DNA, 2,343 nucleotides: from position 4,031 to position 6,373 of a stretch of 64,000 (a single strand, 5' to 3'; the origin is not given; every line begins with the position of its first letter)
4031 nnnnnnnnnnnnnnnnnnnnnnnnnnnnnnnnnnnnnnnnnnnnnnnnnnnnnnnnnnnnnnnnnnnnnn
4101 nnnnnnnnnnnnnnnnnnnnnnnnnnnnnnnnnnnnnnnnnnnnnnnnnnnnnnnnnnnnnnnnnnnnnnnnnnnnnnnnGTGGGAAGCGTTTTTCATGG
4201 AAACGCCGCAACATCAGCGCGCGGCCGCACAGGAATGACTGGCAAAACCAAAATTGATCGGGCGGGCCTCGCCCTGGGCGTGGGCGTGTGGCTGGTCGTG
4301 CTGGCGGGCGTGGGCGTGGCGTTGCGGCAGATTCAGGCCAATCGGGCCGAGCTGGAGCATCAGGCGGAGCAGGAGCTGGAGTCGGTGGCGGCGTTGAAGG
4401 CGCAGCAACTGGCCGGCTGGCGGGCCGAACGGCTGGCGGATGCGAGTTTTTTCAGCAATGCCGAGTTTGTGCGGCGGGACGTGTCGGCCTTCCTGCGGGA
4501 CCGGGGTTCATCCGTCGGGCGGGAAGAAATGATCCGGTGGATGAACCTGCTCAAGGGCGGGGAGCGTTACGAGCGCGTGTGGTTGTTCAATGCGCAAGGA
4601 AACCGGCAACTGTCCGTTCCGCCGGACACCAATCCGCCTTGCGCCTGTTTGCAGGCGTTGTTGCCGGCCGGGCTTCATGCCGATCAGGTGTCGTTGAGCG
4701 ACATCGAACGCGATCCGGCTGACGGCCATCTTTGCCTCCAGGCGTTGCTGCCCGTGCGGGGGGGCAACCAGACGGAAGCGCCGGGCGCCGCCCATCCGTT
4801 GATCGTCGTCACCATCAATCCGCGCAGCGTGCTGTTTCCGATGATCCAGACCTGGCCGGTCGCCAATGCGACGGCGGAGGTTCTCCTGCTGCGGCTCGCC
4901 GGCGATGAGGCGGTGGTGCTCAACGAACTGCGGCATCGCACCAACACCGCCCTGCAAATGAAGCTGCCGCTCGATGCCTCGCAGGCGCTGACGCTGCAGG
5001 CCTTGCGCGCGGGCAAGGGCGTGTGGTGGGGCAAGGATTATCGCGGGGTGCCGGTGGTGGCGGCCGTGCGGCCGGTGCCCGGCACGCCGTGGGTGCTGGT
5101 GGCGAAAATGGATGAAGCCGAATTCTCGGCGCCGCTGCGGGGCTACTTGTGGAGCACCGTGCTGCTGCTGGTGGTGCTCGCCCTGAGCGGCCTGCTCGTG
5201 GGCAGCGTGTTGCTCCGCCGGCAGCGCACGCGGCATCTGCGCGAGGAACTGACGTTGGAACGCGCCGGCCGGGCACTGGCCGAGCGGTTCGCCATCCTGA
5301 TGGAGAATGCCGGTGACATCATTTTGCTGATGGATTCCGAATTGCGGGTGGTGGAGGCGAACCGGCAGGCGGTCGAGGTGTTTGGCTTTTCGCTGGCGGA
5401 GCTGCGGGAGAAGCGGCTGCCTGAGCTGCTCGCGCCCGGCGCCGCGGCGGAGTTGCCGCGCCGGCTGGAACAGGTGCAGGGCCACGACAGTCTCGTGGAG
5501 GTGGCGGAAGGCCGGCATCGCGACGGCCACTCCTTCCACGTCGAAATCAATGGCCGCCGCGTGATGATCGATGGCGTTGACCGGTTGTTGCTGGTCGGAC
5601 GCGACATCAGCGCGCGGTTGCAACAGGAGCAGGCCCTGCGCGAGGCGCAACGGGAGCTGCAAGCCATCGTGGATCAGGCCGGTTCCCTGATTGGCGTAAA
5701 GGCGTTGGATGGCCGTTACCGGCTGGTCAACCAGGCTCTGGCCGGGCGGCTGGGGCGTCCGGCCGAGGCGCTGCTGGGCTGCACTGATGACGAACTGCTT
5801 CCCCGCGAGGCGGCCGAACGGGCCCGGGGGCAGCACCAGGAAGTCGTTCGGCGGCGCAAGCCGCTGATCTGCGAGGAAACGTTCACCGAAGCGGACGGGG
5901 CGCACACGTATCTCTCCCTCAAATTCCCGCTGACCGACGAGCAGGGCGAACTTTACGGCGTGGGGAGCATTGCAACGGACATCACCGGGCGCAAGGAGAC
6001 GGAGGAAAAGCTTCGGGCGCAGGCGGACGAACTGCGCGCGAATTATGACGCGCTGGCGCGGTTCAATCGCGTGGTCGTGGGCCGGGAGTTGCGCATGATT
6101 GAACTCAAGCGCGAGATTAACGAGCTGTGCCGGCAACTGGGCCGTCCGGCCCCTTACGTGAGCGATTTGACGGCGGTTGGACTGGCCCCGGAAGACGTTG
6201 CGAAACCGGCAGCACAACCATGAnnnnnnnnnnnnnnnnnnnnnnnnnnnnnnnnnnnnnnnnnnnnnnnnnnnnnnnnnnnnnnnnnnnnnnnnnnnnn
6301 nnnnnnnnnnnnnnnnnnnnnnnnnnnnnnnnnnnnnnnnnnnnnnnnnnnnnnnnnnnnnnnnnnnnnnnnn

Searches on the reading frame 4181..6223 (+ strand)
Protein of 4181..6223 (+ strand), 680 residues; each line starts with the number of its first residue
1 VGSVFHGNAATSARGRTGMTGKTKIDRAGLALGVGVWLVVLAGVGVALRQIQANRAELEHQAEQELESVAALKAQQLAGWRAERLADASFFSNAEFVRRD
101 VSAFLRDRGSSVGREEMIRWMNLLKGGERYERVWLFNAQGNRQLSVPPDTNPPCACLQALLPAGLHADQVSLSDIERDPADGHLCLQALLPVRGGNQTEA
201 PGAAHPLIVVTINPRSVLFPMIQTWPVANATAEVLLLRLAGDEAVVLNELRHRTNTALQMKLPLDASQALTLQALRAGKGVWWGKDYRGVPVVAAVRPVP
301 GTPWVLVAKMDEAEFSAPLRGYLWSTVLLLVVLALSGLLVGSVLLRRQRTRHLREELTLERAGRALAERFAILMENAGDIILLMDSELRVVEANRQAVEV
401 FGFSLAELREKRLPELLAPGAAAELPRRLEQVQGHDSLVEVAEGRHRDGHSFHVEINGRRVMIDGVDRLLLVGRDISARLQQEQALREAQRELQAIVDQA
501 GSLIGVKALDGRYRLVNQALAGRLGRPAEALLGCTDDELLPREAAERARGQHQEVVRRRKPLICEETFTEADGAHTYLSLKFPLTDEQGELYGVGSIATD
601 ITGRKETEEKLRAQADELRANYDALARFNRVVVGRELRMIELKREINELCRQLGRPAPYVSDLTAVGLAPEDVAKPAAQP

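Call 79: search_protein_families(library=pfam, proteins=[window:4181-6223:+])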
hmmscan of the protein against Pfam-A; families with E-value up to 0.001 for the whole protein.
window:4181-6223:+ (680 aa): 5 families
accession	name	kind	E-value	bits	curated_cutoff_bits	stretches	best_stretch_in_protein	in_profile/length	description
PF08448.16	PAS_4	-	1.9e-28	99.3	23.1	2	497-605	1-109/110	PAS fold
PF13426.13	PAS_9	-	2.3e-12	47.5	27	1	379-477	2-102/103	PAS domain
PF00989.32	PAS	-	7.6e-12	45.7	22.6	1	370-476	3-113/113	PAS fold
PF13188.13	PAS_8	-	7e-08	32.6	21.8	1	368-416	1-50/65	PAS domain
PF02743.24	dCache_1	-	0.00024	21.2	45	0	59-149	4-87/240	Cache domain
